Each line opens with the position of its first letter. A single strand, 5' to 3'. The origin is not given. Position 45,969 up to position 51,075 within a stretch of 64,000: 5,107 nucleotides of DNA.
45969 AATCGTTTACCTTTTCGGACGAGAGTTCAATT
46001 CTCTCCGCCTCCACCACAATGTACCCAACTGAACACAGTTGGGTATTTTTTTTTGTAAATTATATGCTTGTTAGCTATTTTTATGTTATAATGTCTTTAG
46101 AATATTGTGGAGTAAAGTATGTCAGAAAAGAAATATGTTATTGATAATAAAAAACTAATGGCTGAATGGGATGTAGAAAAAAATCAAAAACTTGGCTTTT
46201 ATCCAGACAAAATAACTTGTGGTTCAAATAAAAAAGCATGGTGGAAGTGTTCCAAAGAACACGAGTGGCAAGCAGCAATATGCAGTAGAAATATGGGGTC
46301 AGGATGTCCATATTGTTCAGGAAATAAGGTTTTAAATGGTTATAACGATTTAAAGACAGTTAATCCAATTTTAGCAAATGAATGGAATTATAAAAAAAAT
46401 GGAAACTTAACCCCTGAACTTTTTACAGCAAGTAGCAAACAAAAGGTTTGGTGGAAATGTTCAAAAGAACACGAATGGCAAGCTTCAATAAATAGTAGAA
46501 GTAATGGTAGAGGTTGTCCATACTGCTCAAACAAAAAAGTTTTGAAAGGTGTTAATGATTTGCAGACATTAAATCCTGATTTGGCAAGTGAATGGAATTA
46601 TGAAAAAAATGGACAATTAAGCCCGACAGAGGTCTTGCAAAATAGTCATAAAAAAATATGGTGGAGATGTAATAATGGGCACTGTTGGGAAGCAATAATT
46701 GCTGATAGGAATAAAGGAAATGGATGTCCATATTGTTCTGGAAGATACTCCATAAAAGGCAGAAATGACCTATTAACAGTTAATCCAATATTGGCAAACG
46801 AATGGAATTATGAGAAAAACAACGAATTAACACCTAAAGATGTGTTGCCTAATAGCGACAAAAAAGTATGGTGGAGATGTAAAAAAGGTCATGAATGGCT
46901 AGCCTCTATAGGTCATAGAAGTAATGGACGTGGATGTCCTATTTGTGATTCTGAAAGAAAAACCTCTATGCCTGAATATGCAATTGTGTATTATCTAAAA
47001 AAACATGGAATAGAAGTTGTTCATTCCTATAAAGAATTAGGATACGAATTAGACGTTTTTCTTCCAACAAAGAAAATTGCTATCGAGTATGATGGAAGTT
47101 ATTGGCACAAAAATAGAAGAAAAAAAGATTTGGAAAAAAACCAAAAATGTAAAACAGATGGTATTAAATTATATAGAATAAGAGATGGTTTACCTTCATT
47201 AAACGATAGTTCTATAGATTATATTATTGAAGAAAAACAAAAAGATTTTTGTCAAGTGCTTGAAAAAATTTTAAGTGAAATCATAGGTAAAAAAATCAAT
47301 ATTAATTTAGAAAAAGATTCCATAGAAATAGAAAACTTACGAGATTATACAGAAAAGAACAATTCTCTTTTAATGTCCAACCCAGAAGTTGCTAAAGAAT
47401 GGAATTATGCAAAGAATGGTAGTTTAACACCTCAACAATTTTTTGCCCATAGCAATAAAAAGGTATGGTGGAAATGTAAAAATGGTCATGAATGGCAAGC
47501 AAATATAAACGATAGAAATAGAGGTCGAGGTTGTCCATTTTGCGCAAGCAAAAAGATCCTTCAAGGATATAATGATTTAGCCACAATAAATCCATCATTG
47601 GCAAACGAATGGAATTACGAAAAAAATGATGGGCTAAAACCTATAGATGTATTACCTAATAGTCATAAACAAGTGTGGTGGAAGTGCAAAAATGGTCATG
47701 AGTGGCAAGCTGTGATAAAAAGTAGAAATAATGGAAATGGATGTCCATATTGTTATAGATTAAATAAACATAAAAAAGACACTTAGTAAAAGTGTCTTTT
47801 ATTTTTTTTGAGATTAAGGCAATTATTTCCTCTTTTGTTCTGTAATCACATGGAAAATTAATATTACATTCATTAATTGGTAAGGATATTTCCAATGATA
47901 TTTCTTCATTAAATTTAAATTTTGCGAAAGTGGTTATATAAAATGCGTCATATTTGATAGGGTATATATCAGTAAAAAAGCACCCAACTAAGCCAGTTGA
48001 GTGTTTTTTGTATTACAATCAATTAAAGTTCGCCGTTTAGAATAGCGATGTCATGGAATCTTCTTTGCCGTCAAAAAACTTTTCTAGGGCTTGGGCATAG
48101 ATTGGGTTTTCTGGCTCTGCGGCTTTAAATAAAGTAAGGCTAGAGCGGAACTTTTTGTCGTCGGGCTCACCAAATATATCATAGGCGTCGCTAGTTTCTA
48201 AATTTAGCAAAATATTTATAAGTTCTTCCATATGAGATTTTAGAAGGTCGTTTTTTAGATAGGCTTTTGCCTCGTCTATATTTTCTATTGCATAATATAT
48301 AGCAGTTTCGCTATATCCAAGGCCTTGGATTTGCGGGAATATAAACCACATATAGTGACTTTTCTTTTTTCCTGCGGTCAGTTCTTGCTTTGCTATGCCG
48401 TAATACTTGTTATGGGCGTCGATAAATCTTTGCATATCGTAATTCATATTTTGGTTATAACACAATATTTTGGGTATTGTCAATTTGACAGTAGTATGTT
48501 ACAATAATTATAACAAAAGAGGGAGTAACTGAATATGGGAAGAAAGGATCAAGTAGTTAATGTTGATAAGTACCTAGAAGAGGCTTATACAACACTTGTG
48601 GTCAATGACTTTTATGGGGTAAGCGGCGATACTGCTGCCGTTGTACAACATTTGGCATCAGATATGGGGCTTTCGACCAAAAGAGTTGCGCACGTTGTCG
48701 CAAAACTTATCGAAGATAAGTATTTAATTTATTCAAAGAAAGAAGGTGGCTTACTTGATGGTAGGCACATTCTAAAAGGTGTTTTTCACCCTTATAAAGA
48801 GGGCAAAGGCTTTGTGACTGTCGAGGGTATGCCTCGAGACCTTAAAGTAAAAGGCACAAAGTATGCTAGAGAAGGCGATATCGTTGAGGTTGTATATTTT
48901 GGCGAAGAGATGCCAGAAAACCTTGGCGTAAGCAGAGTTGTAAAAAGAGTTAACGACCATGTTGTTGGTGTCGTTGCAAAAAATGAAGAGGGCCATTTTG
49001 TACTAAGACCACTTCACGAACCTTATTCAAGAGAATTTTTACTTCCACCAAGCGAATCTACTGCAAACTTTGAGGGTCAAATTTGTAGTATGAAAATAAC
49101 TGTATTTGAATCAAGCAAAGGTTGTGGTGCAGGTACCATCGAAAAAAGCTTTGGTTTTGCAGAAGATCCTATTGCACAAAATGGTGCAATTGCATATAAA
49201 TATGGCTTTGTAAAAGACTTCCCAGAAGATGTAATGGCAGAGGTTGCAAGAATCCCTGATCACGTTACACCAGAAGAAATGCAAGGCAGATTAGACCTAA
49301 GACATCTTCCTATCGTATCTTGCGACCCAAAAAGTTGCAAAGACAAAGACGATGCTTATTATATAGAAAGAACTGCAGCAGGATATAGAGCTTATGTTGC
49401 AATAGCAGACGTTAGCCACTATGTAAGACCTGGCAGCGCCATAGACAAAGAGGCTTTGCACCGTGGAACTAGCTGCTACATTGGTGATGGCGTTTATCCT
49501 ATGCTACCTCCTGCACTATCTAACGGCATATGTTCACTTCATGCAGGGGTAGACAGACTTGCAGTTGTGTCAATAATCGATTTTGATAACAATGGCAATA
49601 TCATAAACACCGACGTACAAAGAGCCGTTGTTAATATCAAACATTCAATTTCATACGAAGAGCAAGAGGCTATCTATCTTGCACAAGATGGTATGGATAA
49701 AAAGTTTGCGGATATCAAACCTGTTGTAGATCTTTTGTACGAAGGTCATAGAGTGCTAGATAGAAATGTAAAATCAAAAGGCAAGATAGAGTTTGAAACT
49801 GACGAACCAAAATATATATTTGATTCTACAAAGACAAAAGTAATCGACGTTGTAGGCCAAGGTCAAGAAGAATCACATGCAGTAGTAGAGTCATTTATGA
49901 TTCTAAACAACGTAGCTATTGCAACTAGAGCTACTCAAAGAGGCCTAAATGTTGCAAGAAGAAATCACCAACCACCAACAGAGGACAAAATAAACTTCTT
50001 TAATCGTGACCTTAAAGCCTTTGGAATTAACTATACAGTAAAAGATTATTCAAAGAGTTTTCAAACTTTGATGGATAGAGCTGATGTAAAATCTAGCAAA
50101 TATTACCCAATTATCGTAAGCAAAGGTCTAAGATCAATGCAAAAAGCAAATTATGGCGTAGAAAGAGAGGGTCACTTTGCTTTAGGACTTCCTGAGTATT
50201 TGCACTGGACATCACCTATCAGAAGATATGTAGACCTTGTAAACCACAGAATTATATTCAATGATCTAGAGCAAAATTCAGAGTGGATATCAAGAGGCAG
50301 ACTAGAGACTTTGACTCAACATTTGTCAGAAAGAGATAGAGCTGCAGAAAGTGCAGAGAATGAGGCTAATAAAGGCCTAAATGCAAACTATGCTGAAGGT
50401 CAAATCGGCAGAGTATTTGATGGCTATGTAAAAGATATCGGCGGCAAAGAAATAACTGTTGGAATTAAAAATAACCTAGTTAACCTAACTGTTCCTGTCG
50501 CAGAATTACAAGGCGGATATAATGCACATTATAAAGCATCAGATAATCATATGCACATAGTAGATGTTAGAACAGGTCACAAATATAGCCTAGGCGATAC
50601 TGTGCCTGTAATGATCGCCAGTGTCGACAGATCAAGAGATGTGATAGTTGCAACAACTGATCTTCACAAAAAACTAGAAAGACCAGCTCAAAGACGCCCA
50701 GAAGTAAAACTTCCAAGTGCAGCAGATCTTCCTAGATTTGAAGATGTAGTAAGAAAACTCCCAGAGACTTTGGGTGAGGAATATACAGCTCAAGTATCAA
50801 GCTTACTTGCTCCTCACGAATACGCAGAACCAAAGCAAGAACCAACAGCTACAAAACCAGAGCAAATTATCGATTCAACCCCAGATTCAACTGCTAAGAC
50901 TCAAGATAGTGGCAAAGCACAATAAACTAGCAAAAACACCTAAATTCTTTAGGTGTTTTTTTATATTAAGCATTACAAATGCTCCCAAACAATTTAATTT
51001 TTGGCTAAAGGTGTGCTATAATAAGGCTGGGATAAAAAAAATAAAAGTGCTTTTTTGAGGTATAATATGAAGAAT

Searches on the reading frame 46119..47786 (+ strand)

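Call 60: search_protein_families(library=pfam, proteins=[window:46119-47786:+], max_evalue=0.00001)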
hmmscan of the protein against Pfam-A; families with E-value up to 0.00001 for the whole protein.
window:46119-47786:+ (555 aa): 3 families
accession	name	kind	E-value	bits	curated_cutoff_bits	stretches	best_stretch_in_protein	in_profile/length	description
PF14311.12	DUF4379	-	5.3e-125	408.1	24.5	6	425-477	2-55/56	Probable Treble clef zinc finger domain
PF22799.2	PIR1-like_C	-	4.8e-07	30.8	27.6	0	426-472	33-71/74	Cell wall mannoprotein PIR1-like, C-terminal domain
PF18741.7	MTES_1575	-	1.6e-06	28.5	38.2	1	288-355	4-77/96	REase_MTES_1575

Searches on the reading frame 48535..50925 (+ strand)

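Call 60: search_protein_families(library=pfam, proteins=[window:48535-50925:+], max_evalue=0.00001)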
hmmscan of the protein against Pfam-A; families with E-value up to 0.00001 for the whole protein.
window:48535-50925:+ (796 aa): 1 family
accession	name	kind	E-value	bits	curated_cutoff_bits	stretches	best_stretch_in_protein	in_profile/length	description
PF00773.25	RNB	-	8.5e-86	288.6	29.3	1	252-575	1-321/326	RNB domain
